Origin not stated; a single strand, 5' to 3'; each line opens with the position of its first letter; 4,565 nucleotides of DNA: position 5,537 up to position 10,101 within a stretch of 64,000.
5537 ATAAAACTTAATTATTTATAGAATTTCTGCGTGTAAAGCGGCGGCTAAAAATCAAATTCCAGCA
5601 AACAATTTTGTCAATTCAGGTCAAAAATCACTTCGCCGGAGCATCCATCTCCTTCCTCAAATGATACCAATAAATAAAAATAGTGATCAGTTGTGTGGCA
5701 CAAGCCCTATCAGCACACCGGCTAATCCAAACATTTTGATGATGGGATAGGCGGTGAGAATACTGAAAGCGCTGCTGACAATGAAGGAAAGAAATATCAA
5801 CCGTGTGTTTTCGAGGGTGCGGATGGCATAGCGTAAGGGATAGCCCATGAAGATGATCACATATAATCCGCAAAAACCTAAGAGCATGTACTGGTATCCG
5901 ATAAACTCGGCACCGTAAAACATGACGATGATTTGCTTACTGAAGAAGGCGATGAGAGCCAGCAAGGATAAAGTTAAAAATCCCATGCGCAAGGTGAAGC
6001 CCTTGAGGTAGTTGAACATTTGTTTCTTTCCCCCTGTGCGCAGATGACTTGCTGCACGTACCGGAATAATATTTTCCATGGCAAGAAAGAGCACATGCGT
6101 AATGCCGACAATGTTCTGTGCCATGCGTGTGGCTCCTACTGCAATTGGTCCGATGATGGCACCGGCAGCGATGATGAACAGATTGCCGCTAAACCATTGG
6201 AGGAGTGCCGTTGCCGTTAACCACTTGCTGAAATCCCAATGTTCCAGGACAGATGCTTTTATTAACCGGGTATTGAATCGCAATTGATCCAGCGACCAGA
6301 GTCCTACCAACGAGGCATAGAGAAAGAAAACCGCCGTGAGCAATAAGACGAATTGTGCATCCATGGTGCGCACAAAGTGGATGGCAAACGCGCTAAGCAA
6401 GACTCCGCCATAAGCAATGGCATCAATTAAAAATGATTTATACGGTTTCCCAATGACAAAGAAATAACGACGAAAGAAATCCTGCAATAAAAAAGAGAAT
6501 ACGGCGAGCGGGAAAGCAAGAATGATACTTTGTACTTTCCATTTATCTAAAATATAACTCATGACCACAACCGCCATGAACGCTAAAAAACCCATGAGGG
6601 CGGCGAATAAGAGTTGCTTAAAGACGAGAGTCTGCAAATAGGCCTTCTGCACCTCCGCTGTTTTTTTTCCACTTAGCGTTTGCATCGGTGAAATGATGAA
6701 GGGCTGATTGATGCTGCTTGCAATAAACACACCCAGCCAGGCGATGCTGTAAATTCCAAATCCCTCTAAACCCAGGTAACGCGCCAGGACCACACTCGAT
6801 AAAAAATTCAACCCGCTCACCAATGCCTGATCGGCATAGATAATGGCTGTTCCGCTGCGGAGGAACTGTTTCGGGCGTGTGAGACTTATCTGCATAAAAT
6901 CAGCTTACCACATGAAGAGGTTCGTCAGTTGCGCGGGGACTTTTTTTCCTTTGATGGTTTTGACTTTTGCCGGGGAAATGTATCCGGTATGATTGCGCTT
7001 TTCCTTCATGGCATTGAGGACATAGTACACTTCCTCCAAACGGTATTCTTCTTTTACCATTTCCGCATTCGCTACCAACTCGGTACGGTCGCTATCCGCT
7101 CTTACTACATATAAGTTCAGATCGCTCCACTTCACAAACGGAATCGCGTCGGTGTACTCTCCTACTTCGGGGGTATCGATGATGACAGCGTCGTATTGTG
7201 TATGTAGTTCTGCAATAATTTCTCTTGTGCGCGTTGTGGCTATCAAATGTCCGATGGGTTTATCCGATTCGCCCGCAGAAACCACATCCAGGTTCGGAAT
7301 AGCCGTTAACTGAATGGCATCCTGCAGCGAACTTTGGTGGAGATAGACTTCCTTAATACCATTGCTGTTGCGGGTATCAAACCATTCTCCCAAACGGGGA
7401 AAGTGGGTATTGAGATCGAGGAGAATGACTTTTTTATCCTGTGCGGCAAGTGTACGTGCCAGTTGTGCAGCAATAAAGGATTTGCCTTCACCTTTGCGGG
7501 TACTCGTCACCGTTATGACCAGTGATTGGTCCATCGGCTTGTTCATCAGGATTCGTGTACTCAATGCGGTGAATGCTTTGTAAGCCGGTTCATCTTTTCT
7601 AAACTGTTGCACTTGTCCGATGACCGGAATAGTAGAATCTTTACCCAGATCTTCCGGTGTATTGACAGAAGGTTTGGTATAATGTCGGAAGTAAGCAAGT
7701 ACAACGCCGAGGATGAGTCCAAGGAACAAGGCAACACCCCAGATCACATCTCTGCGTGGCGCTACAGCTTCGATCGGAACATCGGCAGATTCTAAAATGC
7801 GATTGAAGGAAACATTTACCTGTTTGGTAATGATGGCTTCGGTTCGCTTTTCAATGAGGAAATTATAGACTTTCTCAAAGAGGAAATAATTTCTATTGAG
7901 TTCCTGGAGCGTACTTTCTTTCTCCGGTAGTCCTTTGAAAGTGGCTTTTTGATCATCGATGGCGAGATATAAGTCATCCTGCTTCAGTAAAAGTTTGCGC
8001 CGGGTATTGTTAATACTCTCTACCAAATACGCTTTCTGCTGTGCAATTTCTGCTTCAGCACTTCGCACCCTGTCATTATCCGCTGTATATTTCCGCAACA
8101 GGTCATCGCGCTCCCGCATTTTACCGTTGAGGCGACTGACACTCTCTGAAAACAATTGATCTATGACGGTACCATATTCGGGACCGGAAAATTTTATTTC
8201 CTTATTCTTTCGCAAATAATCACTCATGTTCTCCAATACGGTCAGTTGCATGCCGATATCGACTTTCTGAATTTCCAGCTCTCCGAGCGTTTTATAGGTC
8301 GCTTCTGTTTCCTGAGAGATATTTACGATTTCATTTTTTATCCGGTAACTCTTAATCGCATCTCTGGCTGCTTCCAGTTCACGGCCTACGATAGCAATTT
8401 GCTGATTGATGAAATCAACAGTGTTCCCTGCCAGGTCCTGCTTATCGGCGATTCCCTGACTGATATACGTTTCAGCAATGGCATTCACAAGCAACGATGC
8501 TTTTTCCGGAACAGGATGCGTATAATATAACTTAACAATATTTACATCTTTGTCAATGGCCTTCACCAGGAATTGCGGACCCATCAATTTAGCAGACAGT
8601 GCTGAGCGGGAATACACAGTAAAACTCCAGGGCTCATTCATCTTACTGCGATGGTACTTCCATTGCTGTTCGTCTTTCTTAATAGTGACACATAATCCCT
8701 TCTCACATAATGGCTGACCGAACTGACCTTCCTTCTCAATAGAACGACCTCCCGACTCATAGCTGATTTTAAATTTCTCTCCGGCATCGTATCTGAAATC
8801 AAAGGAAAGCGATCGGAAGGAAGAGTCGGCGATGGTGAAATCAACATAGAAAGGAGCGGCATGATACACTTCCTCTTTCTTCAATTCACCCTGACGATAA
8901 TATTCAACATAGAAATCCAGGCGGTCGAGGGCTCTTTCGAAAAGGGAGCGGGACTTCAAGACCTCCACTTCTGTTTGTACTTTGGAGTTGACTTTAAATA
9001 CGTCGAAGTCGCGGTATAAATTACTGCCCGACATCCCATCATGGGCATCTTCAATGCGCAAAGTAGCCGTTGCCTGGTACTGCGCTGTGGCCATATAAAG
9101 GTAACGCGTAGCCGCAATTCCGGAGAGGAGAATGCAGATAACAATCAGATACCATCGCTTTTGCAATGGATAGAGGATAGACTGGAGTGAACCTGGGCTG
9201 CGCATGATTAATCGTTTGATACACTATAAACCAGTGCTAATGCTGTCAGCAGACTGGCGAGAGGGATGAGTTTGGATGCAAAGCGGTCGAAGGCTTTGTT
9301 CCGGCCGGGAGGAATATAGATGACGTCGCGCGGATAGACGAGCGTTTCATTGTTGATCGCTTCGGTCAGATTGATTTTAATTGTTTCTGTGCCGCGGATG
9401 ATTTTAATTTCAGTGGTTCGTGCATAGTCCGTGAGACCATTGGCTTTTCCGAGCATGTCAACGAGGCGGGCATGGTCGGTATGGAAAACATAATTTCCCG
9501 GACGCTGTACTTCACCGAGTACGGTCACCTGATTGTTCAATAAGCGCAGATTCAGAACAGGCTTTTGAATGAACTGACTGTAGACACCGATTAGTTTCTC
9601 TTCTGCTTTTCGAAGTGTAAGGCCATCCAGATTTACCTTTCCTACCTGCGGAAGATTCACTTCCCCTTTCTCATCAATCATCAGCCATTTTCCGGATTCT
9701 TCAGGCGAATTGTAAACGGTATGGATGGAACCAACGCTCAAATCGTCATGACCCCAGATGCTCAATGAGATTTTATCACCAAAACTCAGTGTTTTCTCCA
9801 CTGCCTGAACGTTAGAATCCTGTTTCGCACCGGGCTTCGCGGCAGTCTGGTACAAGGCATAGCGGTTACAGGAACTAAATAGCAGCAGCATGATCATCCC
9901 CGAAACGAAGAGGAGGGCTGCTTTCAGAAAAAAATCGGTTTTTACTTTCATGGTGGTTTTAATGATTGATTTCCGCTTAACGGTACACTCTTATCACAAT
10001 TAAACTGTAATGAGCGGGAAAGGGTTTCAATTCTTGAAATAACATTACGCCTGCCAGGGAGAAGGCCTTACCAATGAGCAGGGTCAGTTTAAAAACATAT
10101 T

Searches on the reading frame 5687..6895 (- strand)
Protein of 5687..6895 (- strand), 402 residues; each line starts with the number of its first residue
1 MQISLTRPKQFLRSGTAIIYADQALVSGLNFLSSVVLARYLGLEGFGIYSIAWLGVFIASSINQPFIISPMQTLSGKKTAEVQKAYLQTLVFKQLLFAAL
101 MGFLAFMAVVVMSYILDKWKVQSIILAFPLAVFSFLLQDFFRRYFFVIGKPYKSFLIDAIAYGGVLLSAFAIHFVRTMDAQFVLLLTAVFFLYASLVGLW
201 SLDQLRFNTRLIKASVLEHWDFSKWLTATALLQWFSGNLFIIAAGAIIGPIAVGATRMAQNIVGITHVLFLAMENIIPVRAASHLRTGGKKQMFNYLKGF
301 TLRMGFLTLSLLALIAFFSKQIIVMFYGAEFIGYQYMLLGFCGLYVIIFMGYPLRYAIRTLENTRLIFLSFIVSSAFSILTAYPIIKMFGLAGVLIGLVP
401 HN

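Call 4: search_protein_families(library=pfam, proteins=[window:5687-6895:-])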
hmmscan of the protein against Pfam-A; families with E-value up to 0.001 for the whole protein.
window:5687-6895:- (402 aa): 1 family
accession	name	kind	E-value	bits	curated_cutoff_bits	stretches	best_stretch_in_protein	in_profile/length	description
PF01943.22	Polysacc_synt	-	0.00012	22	28.2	1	14-279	3-269/274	Polysaccharide biosynthesis protein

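Call 72: find_encoding_contigs(protein=window:5690-6895:-, flank=3000, max_places=10)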
Protein window:5690-6895:- (402 aa): no gene with exactly this product is on record in the collection.

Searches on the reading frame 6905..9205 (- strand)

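Call 4: search_protein_families(library=pfam, proteins=[window:6905-9205:-])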
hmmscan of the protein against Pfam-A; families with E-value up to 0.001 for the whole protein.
window:6905-9205:- (766 aa): 7 families
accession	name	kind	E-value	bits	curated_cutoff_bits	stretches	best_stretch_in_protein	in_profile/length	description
PF02706.20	Wzz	-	6e-12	46.1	25.5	1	7-95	5-90/91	Chain length determinant protein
PF13807.11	GNVR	-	5.2e-10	39.5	27.7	1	432-508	6-81/82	G-rich domain on putative tyrosine kinase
PF13614.12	AAA_31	-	2.4e-09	37.8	27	1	563-679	3-126/177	AAA domain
PF01656.29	CbiA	-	1.6e-06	28.5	25.4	1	564-736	1-86/125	CobQ/CobB/MinD/ParA nucleotide binding domain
PF06564.18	CBP_BcsQ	-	3e-06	27.4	21.3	1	563-706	3-150/234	Cellulose biosynthesis protein BcsQ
PF10609.15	ParA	-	5.3e-06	26.5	27.1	1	563-618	5-56/246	NUBPL iron-transfer P-loop NTPase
PF09140.17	MipZ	-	0.00012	21.9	20.7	1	563-680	2-109/262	ATPase MipZ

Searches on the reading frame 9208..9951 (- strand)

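Call 4: search_protein_families(library=pfam, proteins=[window:9208-9951:-])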
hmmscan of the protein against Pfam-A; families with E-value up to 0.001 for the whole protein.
window:9208-9951:- (247 aa): 3 families
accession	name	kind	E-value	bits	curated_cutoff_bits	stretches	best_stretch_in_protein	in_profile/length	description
PF02563.21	Poly_export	-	4.3e-13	49.7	28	1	54-137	8-76/77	Polysaccharide biosynthesis/export protein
PF22461.2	SLBB_2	-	4.8e-11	43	27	1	141-213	2-79/79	SLBB domain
PF10531.15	SLBB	-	1.5e-07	31.6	27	1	142-187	2-46/55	SLBB domain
